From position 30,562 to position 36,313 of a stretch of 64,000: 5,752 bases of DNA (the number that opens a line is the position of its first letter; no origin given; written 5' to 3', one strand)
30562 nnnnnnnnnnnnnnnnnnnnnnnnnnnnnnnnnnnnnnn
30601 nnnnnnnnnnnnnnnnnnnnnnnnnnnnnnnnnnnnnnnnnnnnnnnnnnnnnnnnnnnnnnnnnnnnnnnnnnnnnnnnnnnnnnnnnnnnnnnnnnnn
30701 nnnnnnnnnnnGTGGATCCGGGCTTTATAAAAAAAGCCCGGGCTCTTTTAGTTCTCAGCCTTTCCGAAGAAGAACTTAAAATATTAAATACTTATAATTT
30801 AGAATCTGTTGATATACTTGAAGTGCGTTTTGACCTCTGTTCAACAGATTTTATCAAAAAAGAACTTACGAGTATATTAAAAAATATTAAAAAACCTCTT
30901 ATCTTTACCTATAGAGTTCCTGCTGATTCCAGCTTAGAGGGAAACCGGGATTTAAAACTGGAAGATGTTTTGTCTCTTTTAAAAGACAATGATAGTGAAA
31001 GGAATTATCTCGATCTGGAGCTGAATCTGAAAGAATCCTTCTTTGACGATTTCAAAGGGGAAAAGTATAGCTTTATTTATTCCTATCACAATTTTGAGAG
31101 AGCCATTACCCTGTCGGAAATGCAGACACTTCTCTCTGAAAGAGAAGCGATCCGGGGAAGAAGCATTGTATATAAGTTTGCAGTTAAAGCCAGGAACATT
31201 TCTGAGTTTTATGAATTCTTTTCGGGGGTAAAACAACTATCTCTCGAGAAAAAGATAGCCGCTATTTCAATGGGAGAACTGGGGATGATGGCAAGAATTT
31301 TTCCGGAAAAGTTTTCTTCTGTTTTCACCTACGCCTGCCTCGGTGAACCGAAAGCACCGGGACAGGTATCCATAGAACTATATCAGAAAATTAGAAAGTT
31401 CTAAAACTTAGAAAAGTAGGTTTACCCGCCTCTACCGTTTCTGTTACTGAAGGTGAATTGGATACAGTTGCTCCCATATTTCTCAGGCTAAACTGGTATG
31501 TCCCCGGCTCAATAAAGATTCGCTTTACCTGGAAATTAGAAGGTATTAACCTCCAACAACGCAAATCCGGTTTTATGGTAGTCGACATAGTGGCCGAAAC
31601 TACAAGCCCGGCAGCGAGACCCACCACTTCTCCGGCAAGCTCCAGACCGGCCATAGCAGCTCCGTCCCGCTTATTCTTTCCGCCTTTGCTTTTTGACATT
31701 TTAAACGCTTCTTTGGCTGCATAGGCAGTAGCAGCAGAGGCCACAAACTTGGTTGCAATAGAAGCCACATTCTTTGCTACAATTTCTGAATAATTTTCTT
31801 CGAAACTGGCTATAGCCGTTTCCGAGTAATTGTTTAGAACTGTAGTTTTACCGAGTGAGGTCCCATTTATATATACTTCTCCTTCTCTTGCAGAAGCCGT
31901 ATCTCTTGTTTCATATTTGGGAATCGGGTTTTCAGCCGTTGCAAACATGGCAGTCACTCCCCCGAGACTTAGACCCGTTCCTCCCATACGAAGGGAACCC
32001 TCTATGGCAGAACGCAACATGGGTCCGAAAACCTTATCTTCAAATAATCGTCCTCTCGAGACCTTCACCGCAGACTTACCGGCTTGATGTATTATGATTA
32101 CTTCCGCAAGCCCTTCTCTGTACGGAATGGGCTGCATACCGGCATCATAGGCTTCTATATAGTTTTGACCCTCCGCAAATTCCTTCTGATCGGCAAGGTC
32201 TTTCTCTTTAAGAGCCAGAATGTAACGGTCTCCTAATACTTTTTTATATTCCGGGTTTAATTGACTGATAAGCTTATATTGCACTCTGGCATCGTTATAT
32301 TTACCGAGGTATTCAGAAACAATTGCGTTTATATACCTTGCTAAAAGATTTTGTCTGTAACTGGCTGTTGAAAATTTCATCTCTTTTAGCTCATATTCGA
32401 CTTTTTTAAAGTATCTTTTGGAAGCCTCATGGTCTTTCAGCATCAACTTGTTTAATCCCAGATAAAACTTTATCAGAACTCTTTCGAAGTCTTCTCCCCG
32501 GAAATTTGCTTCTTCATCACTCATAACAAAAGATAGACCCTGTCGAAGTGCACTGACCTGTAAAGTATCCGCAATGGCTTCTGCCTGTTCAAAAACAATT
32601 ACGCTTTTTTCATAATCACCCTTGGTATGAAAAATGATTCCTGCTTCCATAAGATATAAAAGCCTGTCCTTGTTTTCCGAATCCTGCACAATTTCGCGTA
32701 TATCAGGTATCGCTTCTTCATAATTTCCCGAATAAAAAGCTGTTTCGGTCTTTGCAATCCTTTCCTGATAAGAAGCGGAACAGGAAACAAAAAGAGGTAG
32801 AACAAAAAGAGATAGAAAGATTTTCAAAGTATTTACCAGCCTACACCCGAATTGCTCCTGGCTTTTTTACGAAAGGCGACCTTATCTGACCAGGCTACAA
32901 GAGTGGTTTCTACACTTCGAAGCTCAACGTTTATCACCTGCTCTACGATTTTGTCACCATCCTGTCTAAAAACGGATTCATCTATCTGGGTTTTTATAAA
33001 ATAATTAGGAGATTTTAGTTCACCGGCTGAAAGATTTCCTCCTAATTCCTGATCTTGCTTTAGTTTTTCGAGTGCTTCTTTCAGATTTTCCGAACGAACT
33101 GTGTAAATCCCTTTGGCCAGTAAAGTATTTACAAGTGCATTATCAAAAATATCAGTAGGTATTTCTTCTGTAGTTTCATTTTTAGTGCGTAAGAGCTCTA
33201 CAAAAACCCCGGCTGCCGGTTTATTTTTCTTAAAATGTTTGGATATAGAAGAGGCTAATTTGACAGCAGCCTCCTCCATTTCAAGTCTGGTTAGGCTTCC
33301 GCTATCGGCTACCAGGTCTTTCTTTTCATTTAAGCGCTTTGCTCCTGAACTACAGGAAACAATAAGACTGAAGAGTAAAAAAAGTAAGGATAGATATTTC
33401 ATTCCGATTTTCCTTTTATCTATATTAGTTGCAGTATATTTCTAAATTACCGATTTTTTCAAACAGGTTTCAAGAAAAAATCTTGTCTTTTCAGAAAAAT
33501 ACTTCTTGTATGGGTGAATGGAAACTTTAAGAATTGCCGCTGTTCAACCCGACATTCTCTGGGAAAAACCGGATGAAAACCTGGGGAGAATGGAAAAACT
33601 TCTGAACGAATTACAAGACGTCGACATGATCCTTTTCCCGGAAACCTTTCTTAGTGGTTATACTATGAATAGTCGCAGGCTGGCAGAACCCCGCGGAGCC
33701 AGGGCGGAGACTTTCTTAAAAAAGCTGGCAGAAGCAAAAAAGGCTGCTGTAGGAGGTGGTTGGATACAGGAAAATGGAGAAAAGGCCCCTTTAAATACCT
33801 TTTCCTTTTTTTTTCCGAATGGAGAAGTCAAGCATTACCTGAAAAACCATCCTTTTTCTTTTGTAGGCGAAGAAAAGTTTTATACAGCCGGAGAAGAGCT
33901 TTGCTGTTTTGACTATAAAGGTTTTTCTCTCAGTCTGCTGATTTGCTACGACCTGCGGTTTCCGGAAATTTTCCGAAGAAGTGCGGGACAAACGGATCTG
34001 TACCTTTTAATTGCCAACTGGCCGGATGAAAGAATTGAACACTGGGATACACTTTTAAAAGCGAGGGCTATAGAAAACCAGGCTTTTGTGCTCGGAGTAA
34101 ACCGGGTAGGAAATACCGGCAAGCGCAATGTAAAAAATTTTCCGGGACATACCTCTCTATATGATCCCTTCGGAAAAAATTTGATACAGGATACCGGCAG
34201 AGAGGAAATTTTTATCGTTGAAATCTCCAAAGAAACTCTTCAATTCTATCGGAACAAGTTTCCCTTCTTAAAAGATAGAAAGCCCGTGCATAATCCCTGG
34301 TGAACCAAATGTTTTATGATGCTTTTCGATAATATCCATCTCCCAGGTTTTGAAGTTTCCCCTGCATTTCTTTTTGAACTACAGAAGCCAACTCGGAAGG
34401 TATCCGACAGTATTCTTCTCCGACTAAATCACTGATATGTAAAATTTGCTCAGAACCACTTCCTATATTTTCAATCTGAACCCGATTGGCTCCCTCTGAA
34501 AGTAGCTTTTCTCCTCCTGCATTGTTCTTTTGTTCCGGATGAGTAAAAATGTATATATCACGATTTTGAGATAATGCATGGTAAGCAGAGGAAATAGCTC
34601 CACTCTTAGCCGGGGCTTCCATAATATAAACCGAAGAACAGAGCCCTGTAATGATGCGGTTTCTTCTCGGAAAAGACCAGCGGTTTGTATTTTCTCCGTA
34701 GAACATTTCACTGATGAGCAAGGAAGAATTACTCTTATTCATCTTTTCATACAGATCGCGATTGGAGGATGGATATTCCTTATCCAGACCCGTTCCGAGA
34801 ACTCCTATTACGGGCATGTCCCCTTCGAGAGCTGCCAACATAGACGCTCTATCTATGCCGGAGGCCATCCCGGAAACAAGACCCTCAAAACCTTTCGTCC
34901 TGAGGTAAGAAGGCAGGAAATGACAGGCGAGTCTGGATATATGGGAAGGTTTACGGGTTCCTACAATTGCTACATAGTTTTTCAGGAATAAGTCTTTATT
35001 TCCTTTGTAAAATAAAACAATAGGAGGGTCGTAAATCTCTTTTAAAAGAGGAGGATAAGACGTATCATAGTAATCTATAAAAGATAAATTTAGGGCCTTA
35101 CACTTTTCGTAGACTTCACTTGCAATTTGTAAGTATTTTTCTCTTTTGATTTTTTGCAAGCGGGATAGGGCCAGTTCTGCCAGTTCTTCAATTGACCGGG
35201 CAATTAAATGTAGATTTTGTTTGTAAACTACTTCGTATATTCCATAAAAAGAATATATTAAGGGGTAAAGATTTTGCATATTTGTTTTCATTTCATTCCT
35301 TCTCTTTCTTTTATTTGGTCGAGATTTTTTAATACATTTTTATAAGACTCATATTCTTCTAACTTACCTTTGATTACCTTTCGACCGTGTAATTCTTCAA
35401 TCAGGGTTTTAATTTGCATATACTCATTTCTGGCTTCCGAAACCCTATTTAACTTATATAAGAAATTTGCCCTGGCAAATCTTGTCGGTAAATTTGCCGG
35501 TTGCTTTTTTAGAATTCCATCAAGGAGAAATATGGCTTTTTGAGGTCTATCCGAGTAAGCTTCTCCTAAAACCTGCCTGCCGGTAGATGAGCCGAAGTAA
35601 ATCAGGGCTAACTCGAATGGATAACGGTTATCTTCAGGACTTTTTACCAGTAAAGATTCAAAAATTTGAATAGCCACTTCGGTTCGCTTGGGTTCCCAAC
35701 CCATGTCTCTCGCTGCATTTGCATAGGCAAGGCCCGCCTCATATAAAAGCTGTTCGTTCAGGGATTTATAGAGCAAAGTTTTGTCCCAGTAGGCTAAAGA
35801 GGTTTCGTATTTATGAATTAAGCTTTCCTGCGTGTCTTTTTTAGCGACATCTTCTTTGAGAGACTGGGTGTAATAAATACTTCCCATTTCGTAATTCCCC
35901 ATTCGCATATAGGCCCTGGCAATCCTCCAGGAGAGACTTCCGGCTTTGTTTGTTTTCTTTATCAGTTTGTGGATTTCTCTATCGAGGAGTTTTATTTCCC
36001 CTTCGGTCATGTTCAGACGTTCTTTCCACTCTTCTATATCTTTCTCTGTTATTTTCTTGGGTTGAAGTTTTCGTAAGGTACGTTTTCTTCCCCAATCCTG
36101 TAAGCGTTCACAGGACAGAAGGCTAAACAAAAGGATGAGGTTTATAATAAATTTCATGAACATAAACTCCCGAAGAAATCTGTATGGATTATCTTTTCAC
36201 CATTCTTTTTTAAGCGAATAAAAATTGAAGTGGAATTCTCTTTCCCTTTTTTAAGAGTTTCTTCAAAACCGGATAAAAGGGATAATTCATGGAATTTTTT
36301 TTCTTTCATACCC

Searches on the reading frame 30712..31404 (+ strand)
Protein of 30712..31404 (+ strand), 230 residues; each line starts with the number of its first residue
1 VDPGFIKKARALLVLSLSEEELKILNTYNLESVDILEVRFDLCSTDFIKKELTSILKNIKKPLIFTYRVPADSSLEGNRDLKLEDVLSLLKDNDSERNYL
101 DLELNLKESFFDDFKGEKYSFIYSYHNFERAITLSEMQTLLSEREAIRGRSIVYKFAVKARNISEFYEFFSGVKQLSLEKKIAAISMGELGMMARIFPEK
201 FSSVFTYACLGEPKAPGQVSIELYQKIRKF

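Call 68: search_protein_families(library=pfam, proteins=[window:30712-31404:+], max_evalue=0.00001)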
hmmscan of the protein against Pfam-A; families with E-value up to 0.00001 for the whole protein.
window:30712-31404:+ (230 aa): 1 family
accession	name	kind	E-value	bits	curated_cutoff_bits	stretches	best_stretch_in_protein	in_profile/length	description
PF01487.21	DHquinase_I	-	2.1e-30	107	22.2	1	20-225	11-227/230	Type I 3-dehydroquinase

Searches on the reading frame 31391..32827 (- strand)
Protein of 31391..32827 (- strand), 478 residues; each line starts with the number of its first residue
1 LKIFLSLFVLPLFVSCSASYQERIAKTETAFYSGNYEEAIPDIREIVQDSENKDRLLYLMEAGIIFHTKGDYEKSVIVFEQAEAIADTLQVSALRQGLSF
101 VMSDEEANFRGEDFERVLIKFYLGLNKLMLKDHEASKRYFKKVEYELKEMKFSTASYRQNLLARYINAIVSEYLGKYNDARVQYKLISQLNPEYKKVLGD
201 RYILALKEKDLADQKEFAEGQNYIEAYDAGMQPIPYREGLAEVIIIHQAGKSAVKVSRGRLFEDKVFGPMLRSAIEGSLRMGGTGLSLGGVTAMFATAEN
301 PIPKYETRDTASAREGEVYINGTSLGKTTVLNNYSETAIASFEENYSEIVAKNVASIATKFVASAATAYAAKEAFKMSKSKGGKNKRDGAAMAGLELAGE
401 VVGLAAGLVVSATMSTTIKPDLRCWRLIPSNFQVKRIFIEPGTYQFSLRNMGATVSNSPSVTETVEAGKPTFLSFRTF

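Call 68: search_protein_families(library=pfam, proteins=[window:31391-32827:-], max_evalue=0.00001)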
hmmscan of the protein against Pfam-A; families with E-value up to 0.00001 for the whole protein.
window:31391-32827:- (478 aa): 1 family
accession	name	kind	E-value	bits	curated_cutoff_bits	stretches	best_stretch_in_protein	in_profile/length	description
PF07719.23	TPR_2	-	6.7e-08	32.5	27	0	58-86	3-31/34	Tetratricopeptide repeat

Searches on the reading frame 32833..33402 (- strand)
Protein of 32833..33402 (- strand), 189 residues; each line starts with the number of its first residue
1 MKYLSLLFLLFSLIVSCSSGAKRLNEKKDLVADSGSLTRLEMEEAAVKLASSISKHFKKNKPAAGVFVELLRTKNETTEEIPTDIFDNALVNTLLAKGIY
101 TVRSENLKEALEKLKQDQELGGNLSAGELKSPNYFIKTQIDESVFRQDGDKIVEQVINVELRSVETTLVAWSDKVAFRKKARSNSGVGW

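Call 68: search_protein_families(library=pfam, proteins=[window:32833-33402:-], max_evalue=0.00001)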
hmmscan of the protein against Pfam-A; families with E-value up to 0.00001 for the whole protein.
window:32833-33402:- (189 aa): 1 family
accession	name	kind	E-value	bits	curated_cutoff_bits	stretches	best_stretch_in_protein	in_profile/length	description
PF13036.11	LpoB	-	1.6e-15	57.8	22.3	1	50-176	15-146/147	Peptidoglycan-synthase activator LpoB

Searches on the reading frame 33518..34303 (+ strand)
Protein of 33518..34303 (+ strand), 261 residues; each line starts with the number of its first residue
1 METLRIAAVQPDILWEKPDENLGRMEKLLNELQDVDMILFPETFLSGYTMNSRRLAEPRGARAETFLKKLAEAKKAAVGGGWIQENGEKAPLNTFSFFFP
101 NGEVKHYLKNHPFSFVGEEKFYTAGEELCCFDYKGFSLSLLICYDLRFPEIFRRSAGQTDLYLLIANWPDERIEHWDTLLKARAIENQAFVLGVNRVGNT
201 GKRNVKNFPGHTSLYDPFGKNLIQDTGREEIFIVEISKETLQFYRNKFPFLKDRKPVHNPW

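Call 68: search_protein_families(library=pfam, proteins=[window:33518-34303:+], max_evalue=0.00001)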
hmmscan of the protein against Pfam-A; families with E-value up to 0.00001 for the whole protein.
window:33518-34303:+ (261 aa): 1 family
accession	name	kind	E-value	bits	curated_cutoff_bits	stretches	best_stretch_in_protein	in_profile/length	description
PF00795.27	CN_hydrolase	-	4.8e-33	115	23.2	1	5-245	1-255/256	Carbon-nitrogen hydrolase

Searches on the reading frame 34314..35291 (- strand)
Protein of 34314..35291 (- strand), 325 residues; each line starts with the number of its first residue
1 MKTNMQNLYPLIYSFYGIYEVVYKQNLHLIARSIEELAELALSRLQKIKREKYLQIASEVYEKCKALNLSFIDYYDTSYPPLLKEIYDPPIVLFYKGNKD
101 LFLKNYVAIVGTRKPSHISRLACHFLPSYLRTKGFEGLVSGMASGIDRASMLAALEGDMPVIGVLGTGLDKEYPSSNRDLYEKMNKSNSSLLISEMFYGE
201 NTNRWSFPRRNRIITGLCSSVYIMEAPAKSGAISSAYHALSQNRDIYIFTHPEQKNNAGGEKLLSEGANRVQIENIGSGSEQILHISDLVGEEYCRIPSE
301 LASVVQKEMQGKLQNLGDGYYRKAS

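Call 69: search_protein_families(library=pfam, proteins=[window:34314-35291:-], max_evalue=0.00001)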
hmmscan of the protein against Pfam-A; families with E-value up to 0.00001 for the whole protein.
window:34314-35291:- (325 aa): 1 family
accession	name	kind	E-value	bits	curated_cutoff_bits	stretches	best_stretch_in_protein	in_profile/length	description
PF02481.21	DNA_processg_A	-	1.1e-61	208.2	29.6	1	64-271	2-210/212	DNA recombination-mediator protein A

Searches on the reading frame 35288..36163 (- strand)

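Call 69: search_protein_families(library=pfam, proteins=[window:35288-36163:-], max_evalue=0.00001)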
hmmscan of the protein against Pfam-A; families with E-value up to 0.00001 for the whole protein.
window:35288-36163:- (291 aa): 1 family
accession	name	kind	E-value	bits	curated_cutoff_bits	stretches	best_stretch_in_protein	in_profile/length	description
PF14559.12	TPR_19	-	9e-08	32.8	25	0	205-248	5-48/68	Tetratricopeptide repeat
